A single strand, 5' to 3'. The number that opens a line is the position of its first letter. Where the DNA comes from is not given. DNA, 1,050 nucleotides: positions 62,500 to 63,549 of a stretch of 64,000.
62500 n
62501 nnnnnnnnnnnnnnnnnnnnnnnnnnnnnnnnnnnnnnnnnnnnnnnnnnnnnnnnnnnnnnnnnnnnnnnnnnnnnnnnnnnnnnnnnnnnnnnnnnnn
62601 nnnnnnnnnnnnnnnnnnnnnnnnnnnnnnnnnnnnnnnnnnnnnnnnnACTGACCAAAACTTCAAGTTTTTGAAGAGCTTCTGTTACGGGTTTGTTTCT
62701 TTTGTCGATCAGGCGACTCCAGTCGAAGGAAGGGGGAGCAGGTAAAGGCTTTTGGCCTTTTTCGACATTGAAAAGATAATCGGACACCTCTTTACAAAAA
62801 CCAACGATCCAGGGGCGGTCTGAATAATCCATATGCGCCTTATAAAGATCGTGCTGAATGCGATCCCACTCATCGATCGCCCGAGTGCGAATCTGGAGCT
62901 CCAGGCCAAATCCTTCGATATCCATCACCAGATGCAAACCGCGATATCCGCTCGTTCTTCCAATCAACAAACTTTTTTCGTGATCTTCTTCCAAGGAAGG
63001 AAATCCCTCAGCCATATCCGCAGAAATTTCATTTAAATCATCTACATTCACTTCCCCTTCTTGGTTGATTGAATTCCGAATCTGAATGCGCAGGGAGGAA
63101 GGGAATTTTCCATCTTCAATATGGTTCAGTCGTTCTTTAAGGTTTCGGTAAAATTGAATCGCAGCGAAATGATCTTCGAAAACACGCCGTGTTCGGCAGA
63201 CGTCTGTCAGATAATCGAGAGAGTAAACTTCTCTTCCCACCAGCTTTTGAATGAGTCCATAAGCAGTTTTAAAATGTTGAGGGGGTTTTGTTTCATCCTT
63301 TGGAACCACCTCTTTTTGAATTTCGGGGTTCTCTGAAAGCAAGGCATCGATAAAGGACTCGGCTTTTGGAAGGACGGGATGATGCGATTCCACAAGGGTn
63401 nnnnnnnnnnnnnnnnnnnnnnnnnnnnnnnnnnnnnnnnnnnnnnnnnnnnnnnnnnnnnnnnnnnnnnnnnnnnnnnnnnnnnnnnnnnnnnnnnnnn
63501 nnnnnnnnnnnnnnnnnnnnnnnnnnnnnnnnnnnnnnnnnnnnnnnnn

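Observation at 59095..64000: Giant membrane protein combining an alarmone-synthetase-like (RelA/SpoT) motif with an amidase-signature domain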

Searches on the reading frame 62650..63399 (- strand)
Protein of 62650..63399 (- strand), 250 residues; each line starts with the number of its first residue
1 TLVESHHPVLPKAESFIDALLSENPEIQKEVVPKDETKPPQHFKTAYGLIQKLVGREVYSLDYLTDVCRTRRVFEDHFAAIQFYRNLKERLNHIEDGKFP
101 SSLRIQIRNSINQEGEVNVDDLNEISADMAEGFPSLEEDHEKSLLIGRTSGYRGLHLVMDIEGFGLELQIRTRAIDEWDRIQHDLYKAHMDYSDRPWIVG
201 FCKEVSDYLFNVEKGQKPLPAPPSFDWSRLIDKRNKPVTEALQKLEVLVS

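Call 25: search_solved_structures(query=window:62650-63399:-, max_evalue=10, show_alignments=4)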
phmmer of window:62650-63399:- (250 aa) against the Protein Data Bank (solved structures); distinct sequences matched with E-value up to 10: 9.
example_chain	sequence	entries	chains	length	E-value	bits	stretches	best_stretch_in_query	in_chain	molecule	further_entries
6fgk_A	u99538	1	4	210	0.071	15.6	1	148-191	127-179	GTP pyrophosphokinase YwaC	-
2be3_A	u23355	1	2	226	0.16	14.5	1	120-194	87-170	GTP pyrophosphokinase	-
3l9d_A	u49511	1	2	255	0.27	13.7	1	120-193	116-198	Putative GTP pyrophosphokinase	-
9s6k_B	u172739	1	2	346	0.29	13.6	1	124-178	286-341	GTP pyrophosphokinase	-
7ohg_A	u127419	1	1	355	0.62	12.5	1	145-175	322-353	Guanosine-3',5'-bis(Diphosphate) 3'-pyrophosphohydrolase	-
6s2t_A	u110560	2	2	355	0.62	12.5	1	145-175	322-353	(P)ppGpp synthetase I, SpoT/RelA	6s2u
6s2v_A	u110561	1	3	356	0.62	12.5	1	145-175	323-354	(P)ppGpp synthetase I, SpoT/RelA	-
8zsg_V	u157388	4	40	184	0.85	12.1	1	178-230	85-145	KomB, HAM-like protein, non-canonical purine NTP pyrophosphatase | Non-canonical purine NTP pyrophosphatase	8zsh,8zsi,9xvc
8fhc_A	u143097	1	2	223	0.99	11.9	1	51-110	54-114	tRNA-(MS[2]IO[6]A)-hydroxylase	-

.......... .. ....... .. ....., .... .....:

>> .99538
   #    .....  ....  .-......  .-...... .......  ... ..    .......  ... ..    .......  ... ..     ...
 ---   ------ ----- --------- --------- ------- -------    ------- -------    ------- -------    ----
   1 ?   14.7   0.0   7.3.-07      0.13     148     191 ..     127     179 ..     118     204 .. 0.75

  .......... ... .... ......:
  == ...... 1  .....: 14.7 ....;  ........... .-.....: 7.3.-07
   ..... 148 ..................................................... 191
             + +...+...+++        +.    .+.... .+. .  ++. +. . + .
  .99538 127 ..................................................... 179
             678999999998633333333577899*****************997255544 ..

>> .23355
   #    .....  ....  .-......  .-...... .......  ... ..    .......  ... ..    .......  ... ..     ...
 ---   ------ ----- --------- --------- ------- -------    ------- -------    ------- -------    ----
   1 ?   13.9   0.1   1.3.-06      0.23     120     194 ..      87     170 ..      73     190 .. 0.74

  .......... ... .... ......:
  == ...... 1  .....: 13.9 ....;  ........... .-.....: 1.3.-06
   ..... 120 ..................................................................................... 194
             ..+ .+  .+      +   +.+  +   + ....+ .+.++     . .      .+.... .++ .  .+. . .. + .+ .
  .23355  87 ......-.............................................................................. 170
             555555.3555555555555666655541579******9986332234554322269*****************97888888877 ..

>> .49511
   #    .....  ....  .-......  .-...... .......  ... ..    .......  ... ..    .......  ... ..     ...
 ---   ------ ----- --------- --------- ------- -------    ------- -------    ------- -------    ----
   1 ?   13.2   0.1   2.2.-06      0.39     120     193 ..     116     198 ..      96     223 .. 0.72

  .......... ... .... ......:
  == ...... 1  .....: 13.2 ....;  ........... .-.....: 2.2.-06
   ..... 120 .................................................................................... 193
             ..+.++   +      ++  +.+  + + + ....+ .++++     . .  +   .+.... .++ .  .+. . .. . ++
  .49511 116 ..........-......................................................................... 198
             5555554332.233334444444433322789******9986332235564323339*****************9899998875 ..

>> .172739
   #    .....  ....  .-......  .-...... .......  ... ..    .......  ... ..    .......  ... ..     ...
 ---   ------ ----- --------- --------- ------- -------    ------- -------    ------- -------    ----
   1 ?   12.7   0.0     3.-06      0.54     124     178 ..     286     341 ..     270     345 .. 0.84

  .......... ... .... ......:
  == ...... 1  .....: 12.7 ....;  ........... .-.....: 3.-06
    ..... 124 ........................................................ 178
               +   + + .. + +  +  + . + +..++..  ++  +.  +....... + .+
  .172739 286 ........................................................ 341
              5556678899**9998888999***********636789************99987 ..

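Call 55: predict_structure(alignment_id=A2)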
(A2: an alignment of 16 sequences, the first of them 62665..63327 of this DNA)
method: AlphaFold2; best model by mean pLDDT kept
length: 221 residues; sequences in the alignment: 16
mean_pLDDT: 81.3   pTM: 0.77
mean pLDDT of the five models: 81.3, 79.9, 78.9, 73.9, 72.5
residues with pLDDT >= 90: 63; 70-90: 115; 50-70: 35; < 50: 8
segments of 3 or more residues with pLDDT < 50: 99-106
pLDDT, mean of each block of 10 residues (from residue 1): 63 64 91 87 90 92 85 60 85 67 54 86 86 89 92 88 76 89 92 91 81 81 75
secondary structure, 60 per line:
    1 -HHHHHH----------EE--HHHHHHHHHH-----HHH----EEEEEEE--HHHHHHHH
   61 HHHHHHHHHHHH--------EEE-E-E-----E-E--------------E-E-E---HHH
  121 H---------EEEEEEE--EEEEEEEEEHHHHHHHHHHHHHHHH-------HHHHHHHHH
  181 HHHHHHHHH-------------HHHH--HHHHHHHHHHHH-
elements in order: H2-7 H22-31 E44-50 H53-72 E81-83 H118-121 E131-137 E140-148 H149-164 H172-189 H203-206 H209-220

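Call 57: fold_search(model_id=the predicted structure, library=pdb)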
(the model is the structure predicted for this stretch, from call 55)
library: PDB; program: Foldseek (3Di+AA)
matches with E <= 10: 222; with E <= 0.001: 28
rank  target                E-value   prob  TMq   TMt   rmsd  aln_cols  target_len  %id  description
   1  6fgx_A                6.3e-06  1.00  0.51  0.57   4.2       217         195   16  Crystal structure of the small alarmone synthethase 2 from Staphylococcus aureus bound to AMPCPP (released 2018-02-07)
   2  6fgk_A                6.3e-06  1.00  0.44  0.51   5.5       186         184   20  Crystal structure of the small alarmone synthethase 2 from Bacillus subtilis (released 2018-02-07)
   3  6fgk_C                7.1e-06  1.00  0.45  0.54   5.2       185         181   19  Crystal structure of the small alarmone synthethase 2 from Bacillus subtilis (released 2018-02-07)
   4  6ewz_B                8.1e-06  1.00  0.47  0.51   5.3       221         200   16  Crystal structure of RelP (SAS2) from Staphylococcus aureus bound to AMPCPP and GTP in the pre-catalytic state (released 2018-01-24)
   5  6ewz_A                8.6e-06  1.00  0.50  0.54   4.9       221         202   15  Crystal structure of RelP (SAS2) from Staphylococcus aureus bound to AMPCPP and GTP in the pre-catalytic state (released 2018-01-24)
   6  2be3_A                1.2e-05  1.00  0.47  0.50   6.0       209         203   15  Structure of a GTP Pyrophosphokinase Family Protein from Streptococcus pneumoniae (released 2005-12-06)
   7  6fgk_D                1.2e-05  1.00  0.47  0.55   5.0       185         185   19  Crystal structure of the small alarmone synthethase 2 from Bacillus subtilis (released 2018-02-07)
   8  6fgk_B                1.2e-05  1.00  0.47  0.55   4.4       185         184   19  Crystal structure of the small alarmone synthethase 2 from Bacillus subtilis (released 2018-02-07)
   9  5ded_H                1.7e-05  1.00  0.47  0.53   4.0       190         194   15  Crystal structure of the small alarmone synthethase 1 from Bacillus subtilis bound to its product pppGpp (released 2015-10-28)
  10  6fgj_A                2.4e-05  1.00  0.45  0.50   6.2       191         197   16  Crystal structure of the small alarmone synthethase 2 from Staphylococcus aureus (released 2018-02-07)
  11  6ex0_B                2.4e-05  1.00  0.47  0.52   5.4       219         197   16  Crystal structure of RelP (SAS2) from Staphylococcus aureus bound to pppGpp in the post-catalytic state (released 2018-01-24)
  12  5ded_E                2.5e-05  1.00  0.44  0.50   3.9       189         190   14  Crystal structure of the small alarmone synthethase 1 from Bacillus subtilis bound to its product pppGpp (released 2015-10-28)
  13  6fgj_B                2.7e-05  1.00  0.42  0.47   5.9       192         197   14  Crystal structure of the small alarmone synthethase 2 from Staphylococcus aureus (released 2018-02-07)
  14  5ded_C                3.1e-05  1.00  0.46  0.51   4.2       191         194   15  Crystal structure of the small alarmone synthethase 1 from Bacillus subtilis bound to its product pppGpp (released 2015-10-28)
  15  6fgx_B                3.1e-05  1.00  0.45  0.50   5.5       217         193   16  Crystal structure of the small alarmone synthethase 2 from Staphylococcus aureus bound to AMPCPP (released 2018-02-07)
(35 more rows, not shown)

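Call 69: search_protein_families(library=ncbifam, proteins=[window:62665-63327:-], max_evalue=0.1)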
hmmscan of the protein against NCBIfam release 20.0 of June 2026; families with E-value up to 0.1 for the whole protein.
window:62665-63327:- (221 aa): 1 family
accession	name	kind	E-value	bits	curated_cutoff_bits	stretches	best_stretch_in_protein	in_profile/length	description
NF053588.1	GTPPhKinYjbM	equivalog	0.017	14.9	320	0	124-164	110-159/201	GTP diphosphokinase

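Call 70: search_protein_families(library=padloc, proteins=[window:62665-63327:-], max_evalue=0.1)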
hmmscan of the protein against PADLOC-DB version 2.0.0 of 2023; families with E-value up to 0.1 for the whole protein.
window:62665-63327:- (221 aa): 1 family
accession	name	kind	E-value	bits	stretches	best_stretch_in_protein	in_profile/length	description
PDLC04999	PDC-S33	-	7.9e-05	20.2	1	122-154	134-174/349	-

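Call 92: find_related_loci(query=A2, collection=viral_contigs, flank=5000)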
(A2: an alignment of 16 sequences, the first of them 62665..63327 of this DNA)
Query A2 (221 aa) in viral_contigs; peptide patterns used: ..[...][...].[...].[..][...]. (x = any residue, [..] = any of these).
41 stretches matched a pattern; 1 encode a relative of the query (tblastn E <= 1e-3); 1 distinct loci.
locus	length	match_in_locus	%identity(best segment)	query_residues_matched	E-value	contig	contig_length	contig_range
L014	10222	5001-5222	32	126-190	3e-6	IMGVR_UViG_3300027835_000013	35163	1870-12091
